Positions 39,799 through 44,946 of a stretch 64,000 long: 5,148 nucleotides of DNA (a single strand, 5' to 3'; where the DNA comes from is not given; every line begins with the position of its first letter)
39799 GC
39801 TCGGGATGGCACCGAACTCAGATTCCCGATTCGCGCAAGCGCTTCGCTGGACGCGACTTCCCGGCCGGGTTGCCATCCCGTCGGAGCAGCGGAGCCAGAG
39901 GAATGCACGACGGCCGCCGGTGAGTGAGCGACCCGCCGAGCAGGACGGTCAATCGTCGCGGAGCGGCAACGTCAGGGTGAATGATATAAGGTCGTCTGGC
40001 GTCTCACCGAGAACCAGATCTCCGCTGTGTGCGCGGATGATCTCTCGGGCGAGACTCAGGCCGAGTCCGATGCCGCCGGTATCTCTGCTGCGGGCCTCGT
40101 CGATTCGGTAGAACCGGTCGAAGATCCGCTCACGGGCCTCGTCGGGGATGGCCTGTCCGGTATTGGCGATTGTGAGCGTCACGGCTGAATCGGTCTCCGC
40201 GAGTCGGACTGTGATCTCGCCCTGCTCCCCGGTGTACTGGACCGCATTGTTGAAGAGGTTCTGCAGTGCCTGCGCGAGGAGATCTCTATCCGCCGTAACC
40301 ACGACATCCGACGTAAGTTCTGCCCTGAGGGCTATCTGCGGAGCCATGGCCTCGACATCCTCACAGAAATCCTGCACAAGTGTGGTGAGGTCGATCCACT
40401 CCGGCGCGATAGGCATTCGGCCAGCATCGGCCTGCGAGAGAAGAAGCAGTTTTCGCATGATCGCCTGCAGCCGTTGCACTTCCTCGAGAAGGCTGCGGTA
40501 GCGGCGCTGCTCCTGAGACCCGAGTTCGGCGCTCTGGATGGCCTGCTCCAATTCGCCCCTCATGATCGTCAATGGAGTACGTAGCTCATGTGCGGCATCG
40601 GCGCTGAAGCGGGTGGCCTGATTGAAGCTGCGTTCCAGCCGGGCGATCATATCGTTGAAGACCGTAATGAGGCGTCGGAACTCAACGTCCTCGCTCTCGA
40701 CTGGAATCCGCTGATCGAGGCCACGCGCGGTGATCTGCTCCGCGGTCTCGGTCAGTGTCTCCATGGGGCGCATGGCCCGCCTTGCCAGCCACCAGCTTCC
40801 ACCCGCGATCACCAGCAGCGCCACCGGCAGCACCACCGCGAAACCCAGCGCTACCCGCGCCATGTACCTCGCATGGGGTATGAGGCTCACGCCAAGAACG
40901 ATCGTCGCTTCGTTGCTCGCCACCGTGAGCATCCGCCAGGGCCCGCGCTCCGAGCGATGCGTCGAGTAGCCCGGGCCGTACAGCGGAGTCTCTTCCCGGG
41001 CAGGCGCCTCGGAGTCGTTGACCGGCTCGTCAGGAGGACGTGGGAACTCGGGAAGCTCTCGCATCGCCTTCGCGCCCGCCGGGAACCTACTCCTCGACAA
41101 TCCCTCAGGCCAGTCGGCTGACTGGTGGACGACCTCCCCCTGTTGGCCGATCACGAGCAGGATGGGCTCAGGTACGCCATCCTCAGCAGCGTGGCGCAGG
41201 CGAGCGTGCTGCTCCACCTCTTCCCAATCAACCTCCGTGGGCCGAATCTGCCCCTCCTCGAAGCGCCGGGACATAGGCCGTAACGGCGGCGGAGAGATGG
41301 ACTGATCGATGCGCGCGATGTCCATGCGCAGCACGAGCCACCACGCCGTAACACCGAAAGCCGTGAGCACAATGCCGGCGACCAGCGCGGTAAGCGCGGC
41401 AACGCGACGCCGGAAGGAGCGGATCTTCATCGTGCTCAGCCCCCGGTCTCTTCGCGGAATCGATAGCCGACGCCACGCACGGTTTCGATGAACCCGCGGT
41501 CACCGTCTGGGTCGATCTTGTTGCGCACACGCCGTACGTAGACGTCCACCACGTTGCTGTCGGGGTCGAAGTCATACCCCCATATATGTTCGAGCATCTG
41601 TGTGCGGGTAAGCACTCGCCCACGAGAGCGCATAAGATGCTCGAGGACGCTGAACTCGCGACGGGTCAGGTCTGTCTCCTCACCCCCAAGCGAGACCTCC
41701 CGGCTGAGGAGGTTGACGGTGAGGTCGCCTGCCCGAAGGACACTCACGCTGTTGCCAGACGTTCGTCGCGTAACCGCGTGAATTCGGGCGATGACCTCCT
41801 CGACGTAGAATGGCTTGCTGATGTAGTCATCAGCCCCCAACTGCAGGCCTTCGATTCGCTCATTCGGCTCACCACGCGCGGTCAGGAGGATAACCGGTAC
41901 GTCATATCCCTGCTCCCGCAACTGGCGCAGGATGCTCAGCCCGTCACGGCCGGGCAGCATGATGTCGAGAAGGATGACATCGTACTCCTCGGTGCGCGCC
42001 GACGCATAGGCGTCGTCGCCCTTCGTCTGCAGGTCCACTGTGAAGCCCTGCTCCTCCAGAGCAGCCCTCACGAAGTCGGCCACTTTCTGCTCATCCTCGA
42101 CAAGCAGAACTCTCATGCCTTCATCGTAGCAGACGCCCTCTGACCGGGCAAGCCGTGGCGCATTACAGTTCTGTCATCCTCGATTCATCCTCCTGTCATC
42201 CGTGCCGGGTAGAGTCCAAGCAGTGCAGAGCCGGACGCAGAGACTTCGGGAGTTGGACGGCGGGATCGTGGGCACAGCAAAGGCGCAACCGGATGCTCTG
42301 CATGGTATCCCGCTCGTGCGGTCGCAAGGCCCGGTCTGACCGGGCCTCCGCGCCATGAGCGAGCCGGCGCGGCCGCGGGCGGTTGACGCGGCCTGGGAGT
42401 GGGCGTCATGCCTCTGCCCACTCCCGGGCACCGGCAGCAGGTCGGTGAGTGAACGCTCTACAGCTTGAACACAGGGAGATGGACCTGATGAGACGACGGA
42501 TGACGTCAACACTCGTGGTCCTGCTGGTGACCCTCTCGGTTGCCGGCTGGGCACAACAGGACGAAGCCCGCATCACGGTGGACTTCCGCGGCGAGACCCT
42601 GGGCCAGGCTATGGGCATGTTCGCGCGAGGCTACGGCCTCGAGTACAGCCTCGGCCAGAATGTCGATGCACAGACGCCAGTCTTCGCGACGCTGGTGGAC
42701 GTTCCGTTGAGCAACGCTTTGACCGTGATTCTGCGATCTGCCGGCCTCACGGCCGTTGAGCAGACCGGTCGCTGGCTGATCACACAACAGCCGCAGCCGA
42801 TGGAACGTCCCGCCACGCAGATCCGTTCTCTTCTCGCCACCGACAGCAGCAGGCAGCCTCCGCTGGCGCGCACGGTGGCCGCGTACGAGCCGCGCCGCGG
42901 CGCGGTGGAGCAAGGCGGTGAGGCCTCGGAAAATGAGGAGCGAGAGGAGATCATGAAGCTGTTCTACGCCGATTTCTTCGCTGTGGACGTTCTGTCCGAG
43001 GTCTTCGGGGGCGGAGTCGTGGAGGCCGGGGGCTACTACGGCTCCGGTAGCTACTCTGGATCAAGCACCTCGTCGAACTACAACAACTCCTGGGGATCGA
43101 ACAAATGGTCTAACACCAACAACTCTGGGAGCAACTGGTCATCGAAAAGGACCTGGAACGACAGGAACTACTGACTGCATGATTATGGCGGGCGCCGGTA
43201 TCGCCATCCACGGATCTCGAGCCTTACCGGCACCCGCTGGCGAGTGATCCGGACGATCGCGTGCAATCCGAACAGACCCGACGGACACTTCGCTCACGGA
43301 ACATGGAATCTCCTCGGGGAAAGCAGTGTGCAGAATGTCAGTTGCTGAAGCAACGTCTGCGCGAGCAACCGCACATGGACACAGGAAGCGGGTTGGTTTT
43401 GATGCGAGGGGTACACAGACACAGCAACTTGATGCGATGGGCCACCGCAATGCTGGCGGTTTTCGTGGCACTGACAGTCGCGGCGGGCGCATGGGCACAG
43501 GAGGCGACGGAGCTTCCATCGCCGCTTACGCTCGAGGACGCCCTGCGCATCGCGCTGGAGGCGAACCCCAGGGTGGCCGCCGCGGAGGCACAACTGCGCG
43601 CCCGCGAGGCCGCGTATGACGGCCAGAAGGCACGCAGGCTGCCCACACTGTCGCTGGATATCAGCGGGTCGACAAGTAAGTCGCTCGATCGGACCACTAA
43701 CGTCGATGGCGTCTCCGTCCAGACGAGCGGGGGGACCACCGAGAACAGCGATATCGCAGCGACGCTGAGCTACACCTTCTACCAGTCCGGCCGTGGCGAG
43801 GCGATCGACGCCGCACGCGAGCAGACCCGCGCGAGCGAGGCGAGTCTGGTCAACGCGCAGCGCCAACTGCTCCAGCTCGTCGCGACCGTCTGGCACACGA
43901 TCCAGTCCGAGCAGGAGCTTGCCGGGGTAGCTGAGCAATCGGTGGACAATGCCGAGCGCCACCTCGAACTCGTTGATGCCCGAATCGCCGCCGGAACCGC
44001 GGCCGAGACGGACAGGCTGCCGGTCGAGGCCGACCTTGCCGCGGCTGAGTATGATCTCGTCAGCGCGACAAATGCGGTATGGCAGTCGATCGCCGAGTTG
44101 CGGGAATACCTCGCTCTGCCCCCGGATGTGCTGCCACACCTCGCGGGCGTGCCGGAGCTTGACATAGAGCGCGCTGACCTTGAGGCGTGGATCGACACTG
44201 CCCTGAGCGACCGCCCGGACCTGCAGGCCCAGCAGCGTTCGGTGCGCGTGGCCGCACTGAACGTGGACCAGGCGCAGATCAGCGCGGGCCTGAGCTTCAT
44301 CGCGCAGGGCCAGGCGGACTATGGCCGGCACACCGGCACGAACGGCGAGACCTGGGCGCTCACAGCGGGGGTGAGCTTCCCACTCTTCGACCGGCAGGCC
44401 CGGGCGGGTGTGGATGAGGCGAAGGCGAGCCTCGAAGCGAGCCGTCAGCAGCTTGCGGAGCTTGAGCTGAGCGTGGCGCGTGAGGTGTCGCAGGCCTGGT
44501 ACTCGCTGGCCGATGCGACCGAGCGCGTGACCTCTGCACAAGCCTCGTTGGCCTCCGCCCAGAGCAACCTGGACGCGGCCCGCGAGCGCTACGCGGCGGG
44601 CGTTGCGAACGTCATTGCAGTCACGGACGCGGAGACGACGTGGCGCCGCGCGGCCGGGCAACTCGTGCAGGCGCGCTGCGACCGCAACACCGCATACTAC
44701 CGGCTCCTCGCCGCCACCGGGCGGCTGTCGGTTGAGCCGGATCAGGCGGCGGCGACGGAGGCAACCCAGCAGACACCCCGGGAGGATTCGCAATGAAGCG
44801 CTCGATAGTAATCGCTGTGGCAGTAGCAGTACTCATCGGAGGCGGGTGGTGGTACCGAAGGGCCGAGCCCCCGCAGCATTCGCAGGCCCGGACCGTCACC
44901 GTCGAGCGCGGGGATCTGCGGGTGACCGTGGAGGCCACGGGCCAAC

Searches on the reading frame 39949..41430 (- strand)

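Call 65: search_protein_families(library=pfam, proteins=[window:39949-41430:-], max_evalue=0.00001)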
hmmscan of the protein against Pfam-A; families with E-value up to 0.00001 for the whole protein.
window:39949-41430:- (493 aa): 3 families
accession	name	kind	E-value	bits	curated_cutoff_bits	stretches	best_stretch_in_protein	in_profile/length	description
PF02518.31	HATPase_c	-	8.3e-25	87.8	26.4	1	381-491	2-110/111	Histidine kinase-, DNA gyrase B-, and HSP90-like ATPase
PF00512.31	HisKA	-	2e-12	47.4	26.9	1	273-337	3-66/66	His Kinase A (phospho-acceptor) domain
PF00672.30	HAMP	-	6.6e-12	46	25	1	214-266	1-52/53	HAMP domain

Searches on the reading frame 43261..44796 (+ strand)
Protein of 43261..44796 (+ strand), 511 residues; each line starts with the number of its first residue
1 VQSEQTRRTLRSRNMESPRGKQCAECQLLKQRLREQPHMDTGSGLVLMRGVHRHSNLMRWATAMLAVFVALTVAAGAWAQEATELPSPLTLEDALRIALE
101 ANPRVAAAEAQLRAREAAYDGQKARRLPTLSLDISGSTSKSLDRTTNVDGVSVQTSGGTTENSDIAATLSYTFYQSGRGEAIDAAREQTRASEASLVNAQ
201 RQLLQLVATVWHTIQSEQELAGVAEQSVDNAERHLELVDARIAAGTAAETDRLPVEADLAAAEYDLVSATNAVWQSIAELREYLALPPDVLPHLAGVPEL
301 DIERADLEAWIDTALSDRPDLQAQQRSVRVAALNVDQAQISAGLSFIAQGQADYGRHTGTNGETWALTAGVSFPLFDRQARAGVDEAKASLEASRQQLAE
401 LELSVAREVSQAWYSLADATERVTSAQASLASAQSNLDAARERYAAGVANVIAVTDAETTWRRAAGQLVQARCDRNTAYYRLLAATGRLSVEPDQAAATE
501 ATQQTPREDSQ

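Call 65: search_protein_families(library=pfam, proteins=[window:43261-44796:+], max_evalue=0.00001)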
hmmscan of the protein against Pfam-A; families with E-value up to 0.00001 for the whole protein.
window:43261-44796:+ (511 aa): 1 family
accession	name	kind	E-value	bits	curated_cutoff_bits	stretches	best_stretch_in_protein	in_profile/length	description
PF02321.23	OEP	-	2.2e-55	187.8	22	2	307-487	1-187/187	Outer membrane efflux protein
